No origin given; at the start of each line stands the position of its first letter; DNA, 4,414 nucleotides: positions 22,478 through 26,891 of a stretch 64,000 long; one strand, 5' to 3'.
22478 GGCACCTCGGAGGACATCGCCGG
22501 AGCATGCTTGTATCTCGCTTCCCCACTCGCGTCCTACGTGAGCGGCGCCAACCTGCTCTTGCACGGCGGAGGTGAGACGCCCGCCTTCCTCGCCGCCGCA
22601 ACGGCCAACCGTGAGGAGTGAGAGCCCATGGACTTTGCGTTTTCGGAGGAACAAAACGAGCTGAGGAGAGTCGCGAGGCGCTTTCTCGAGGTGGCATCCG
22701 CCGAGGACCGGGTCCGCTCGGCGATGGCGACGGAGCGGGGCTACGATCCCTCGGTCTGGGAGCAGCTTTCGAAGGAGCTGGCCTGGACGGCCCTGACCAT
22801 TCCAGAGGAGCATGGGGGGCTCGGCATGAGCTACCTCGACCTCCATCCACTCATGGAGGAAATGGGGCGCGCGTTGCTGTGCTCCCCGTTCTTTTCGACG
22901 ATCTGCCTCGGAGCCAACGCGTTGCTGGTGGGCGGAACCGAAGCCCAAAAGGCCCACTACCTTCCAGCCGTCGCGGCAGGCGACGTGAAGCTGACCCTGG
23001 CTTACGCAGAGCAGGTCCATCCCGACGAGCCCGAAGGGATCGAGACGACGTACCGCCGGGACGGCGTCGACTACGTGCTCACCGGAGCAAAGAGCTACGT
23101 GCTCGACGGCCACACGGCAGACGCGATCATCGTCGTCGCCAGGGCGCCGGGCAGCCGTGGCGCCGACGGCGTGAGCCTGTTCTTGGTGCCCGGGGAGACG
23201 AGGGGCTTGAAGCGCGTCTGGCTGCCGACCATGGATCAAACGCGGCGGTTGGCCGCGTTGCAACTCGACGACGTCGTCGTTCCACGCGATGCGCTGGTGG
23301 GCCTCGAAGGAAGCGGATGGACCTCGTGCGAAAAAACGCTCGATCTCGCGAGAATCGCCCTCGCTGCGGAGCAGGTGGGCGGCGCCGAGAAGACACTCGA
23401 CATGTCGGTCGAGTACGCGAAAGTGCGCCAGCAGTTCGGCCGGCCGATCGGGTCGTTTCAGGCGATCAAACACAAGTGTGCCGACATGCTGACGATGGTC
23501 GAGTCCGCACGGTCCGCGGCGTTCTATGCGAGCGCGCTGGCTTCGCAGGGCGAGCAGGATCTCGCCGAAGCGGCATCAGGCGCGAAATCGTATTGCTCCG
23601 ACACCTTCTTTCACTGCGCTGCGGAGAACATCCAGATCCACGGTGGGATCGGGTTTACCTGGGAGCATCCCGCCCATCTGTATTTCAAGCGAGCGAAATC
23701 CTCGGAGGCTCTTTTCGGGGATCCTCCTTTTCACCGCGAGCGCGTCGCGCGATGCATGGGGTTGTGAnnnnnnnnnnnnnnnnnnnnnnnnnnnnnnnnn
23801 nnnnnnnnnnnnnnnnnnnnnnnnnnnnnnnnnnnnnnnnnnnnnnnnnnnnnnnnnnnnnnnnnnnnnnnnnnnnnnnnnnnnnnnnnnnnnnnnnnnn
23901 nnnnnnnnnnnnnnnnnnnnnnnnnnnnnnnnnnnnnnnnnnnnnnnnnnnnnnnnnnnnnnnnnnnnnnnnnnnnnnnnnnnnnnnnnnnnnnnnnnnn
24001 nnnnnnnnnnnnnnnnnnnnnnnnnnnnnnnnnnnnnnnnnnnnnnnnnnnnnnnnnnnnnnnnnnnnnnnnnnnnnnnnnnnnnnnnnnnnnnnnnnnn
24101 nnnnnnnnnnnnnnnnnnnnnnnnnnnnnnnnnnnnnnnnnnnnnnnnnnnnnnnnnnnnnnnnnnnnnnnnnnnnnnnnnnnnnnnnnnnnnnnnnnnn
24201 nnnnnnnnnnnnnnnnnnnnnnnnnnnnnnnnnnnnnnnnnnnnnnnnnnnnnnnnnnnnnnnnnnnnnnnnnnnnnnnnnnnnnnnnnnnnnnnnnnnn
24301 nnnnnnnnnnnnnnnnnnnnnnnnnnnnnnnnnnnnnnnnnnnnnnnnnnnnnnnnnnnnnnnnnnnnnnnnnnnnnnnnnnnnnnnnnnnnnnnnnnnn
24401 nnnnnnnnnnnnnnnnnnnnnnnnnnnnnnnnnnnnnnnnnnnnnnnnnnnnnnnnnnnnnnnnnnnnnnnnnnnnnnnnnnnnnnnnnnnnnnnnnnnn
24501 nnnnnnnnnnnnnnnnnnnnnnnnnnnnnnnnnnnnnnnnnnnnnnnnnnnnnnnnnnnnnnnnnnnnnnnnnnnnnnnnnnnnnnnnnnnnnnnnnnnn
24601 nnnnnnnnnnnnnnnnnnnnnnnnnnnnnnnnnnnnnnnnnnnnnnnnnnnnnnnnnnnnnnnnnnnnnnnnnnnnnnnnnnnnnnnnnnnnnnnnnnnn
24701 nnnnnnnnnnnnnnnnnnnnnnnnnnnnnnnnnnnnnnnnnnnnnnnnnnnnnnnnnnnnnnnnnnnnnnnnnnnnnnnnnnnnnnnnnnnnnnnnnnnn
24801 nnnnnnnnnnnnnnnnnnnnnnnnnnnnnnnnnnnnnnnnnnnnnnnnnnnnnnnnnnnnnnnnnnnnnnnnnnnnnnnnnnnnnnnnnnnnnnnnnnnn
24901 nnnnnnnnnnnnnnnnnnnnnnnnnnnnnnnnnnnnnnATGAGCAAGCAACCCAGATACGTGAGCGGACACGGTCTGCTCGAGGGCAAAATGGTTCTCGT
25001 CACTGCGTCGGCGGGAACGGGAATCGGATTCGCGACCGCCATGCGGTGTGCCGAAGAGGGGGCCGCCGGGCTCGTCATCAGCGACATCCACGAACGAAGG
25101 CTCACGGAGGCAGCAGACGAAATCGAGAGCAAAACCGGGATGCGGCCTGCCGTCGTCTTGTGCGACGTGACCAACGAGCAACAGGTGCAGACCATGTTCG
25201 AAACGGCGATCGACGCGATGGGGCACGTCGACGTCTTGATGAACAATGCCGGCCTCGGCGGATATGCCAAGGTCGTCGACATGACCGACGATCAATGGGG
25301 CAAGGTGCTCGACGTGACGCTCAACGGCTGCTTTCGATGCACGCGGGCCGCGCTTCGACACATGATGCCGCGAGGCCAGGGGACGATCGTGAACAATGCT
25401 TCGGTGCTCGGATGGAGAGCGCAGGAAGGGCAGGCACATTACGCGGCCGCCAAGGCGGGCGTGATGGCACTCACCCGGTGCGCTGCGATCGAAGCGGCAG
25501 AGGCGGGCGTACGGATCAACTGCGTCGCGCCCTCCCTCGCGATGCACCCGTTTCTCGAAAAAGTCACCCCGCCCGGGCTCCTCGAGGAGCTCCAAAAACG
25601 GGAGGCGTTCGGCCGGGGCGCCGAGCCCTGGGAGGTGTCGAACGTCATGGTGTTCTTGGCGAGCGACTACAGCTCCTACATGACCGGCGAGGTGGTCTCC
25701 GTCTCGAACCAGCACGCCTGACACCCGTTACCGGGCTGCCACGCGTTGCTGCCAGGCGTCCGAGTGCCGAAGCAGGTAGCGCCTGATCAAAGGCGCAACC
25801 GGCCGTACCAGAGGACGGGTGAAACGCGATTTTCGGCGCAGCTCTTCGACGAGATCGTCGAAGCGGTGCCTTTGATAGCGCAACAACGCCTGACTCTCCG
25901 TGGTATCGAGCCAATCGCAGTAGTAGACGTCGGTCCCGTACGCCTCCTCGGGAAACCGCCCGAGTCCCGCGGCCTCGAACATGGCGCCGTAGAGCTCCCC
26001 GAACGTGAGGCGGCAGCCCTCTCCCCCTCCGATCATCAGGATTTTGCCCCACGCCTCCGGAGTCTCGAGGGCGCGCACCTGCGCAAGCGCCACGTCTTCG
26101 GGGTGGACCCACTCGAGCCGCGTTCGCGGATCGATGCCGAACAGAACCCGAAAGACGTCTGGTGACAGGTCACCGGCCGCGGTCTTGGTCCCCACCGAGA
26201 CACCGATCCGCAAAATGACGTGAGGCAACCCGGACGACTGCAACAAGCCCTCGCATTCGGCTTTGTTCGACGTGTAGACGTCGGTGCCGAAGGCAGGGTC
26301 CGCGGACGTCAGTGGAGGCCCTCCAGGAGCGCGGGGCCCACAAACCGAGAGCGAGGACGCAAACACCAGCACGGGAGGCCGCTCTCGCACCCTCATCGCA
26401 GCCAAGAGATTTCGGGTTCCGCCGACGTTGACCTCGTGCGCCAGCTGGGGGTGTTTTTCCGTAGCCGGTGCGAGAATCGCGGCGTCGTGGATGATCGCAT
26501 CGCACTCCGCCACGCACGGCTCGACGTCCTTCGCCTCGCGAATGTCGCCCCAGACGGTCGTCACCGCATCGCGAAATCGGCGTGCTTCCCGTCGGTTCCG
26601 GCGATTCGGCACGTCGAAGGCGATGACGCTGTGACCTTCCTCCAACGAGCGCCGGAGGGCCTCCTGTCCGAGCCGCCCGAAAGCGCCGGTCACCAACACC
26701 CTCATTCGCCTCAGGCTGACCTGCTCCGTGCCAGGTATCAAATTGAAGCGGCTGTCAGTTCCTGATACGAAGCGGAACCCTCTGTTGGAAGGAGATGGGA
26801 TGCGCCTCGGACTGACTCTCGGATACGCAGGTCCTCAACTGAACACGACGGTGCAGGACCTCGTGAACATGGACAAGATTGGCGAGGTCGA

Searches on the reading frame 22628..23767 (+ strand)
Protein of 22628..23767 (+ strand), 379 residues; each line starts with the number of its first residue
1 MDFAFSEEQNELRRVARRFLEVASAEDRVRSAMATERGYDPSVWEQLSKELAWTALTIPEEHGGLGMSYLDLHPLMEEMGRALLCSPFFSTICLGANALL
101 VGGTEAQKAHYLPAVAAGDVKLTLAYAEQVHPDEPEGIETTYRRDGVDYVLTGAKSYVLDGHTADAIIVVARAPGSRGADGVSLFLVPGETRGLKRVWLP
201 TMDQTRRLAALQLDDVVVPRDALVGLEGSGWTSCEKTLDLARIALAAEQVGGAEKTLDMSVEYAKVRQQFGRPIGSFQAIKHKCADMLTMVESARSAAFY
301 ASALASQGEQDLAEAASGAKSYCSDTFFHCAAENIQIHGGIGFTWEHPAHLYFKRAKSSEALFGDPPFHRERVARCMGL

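Call 20: search_protein_families(library=pfam, proteins=[window:22628-23767:+], max_evalue=0.00001)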
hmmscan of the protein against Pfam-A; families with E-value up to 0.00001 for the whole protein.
window:22628-23767:+ (379 aa): 4 families
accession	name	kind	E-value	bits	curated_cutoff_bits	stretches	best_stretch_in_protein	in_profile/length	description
PF00441.29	Acyl-CoA_dh_1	-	2.9e-34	118.8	22.4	1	228-376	1-148/150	Acyl-CoA dehydrogenase, C-terminal domain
PF02771.21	Acyl-CoA_dh_N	-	2.9e-20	73.2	22.9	1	6-119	1-113/113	Acyl-CoA dehydrogenase, N-terminal domain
PF02770.24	Acyl-CoA_dh_M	-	5.7e-11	42.9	33.3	1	124-197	2-76/97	Acyl-CoA dehydrogenase, middle domain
PF08028.16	Acyl-CoA_dh_2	-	5.6e-07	30.3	22.7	1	244-348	2-115/134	Acyl-CoA dehydrogenase, C-terminal domain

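Call 21: search_protein_families(library=ncbifam, proteins=[window:22628-23767:+], max_evalue=1e-20)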
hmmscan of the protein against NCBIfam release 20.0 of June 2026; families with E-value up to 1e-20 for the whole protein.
window:22628-23767:+ (379 aa): 14 families
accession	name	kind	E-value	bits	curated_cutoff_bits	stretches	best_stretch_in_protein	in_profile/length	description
TIGR03203.1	pimD_small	equivalog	3e-67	227.4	652.7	1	2-379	1-378/378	pimeloyl-CoA dehydrogenase small subunit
NF050027.1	acylCoADhIpdE2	equivalog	5.2e-59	200.3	450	1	196-367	147-300/311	acyl-CoA dehydrogenase IpdE2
NF042972.1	AcrlCoAredClosAcrC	equivalog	2.1e-58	197.8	640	1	1-365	1-364/378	acryloyl-CoA reductase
NF008997.0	PRK12341.1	equivalog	7.2e-44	150.4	537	1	1-348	1-347/382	acyl-CoA dehydrogenase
NF053553.1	prodigi_MBC_PigA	equivalog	1.2e-42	146.4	500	1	1-379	1-381/381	prodigiosin MBC biosynthesis dehydrogenase PigA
NF045652.1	ProlPCPDhRedW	equivalog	7.4e-42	143.5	650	1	44-379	37-375/376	L-prolyl-[peptidyl-carrier protein] dehydrogenase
NF043006.1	CyhCrbnylCoADH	equivalog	3.4e-38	131.6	650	1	47-368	43-366/380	cyclohexane-1-carbonyl-CoA dehydrogenase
NF045552.1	GlutCoADH_Des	equivalog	6.6e-38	130.9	470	1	1-356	1-358/387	glutaryl-CoA dehydrogenase Acd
NF042439.1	SulpropCoADesulf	equivalog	4.6e-36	124.4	600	1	35-350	21-343/379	3-sulfinopropanoyl-CoA desulfinase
NF058590.1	AcCoDHFadEBacil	equivalog_domain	2.6e-35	122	600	1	5-350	21-383/586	acyl-CoA dehydrogenase FadE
NF002885.1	PRK03354.1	equivalog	2.8e-35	122.1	540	1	1-350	1-346/378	crotonobetainyl-CoA dehydrogenase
TIGR03207.1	cyc_hxne_CoA_dh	equivalog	2.5e-30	105.5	575.35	1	6-317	2-313/372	cyclohexanecarboxyl-CoA dehydrogenase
NF052270.1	Staph_DH_FadE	equivalog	1.6e-24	86.4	600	1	93-357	111-373/400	acyl-CoA dehydrogenase FadE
NF007000.1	PRK09463.1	subfamily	1.4e-21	76.5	600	0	178-343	229-398/726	acyl-CoA dehydrogenase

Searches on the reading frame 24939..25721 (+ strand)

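Call 20: search_protein_families(library=pfam, proteins=[window:24939-25721:+], max_evalue=0.00001)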
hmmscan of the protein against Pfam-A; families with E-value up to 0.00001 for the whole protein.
window:24939-25721:+ (260 aa): 3 families
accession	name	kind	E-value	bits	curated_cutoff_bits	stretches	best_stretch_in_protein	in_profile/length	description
PF13561.12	adh_short_C2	-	3.9e-58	197.3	27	1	27-255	6-231/236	Enoyl-(Acyl carrier protein) reductase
PF00106.31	adh_short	-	2.6e-48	164.6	26.6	1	17-200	1-181/195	short chain dehydrogenase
PF08659.16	KR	-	1.2e-12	48.5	22.6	1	20-180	4-161/180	KR domain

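Call 21: search_protein_families(library=ncbifam, proteins=[window:24939-25721:+], max_evalue=1e-20)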
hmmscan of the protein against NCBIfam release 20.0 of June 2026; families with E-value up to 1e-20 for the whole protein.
window:24939-25721:+ (260 aa): 157 families (the best 25 are shown)
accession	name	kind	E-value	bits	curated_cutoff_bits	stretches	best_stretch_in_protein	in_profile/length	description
NF005880.0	PRK07831.1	equivalog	2.6e-131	437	336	1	2-260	4-263/263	SDR family oxidoreductase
NF004198.0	PRK05653.1-3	equivalog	6.5e-65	219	296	1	13-256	4-243/248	3-oxoacyl-ACP reductase FabG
NF052558.1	MBtsdlDhBudC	equivalog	2e-62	211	270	1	15-255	2-237/250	meso-2,3-butanediol dehydrogenase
TIGR01830.1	3oxo_ACP_reduc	equivalog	4.9e-57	193.4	297.75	1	20-256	2-235/239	3-oxoacyl-[acyl-carrier-protein] reductase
NF004791.0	PRK06138.1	equivalog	3.6e-55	187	312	1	14-255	3-245/252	SDR family oxidoreductase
NF053701.1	CsHdxCHCADhChcB2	equivalog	2.2e-54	184.6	350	1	15-255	2-238/245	cis-4-hydroxycyclohexanecarboxylate dehydrogenase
NF009466.0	PRK12826.1-2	subfamily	6.6e-54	183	222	1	17-258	4-243/248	3-oxoacyl-ACP reductase FabG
NF005559.1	PRK07231.1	subfamily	2e-53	181.4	215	1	14-255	2-243/249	glucose 1-dehydrogenase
NF004818.0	PRK06172.1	equivalog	9.4e-53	179.1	336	1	14-255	5-246/253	SDR family oxidoreductase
NF004197.0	PRK05653.1-1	equivalog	1.1e-50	172.5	332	1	13-256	4-243/249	3-oxoacyl-ACP reductase FabG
NF005469.0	PRK07063.1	equivalog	3.8e-48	164.3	306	1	14-255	5-250/260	SDR family oxidoreductase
NF009093.0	PRK12429.1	subfamily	1.1e-47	162.6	258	1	14-256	3-253/259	3-hydroxybutyrate dehydrogenase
NF009468.0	PRK12826.1-4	equivalog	4.1e-47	161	318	1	14-254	5-242/256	SDR family oxidoreductase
NF033173.0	anticapsin_BacC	exception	3.3e-46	157.8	525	1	15-254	3-244/252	dihydroanticapsin 7-dehydrogenase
NF009464.0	PRK12824.1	subfamily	6.5e-46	157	269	1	17-256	3-239/245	3-oxoacyl-ACP reductase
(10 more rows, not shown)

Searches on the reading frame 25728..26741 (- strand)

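Call 20: search_protein_families(library=pfam, proteins=[window:25728-26741:-], max_evalue=0.00001)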
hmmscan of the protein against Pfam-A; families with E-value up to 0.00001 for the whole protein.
window:25728-26741:- (337 aa): 7 families
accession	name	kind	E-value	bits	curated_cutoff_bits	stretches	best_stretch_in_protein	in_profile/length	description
PF01370.27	Epimerase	-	2.8e-21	76.5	20.9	1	15-237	1-239/240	NAD dependent epimerase/dehydratase family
PF01073.25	3Beta_HSD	-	5e-15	55.7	22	1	16-167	1-157/280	3-beta hydroxysteroid dehydrogenase/isomerase family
PF04321.23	RmlD_sub_bind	-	6.7e-12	45.5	27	1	13-181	1-150/287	RmlD substrate binding domain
PF13460.12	NAD_binding_10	-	1.6e-11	44.9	27.2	1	19-182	1-146/184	NAD(P)H-binding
PF16363.11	GDP_Man_Dehyd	-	3.2e-08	33.9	27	1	16-161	1-158/332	GDP-mannose 4,6 dehydratase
PF02719.21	Polysacc_synt_2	-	1.2e-06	28.4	20.2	1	15-116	1-115/293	Polysaccharide biosynthesis protein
PF07993.18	NAD_binding_4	-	5.7e-06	26.1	20.1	0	57-184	60-209/258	Male sterility protein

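Call 60: search_protein_families(library=ncbifam, max_evalue=1e-10, proteins=[window:25728-26741:-])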
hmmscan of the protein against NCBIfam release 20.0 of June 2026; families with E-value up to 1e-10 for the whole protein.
window:25728-26741:- (337 aa): 5 families
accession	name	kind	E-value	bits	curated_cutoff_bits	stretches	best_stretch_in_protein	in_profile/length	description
NF043036.1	ErythonDh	equivalog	7.2e-17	61.6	325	1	13-167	1-160/321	D-erythronate dehydrogenase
TIGR03466.1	HpnA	hypoth_equivalog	1e-12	47.6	367.65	1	13-238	1-229/327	hopanoid-associated sugar epimerase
NF042422.1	oxyalk_red_OleD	equivalog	3.1e-12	46.5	580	1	13-134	1-114/329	2-alkyl-3-oxoalkanoate reductase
TIGR01179.1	galE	equivalog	1.8e-11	43.5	262.3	0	14-180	1-174/332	UDP-glucose 4-epimerase GalE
NF004520.0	PRK05865.1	equivalog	2.4e-11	42.2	1509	1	13-186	1-132/854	sugar epimerase family protein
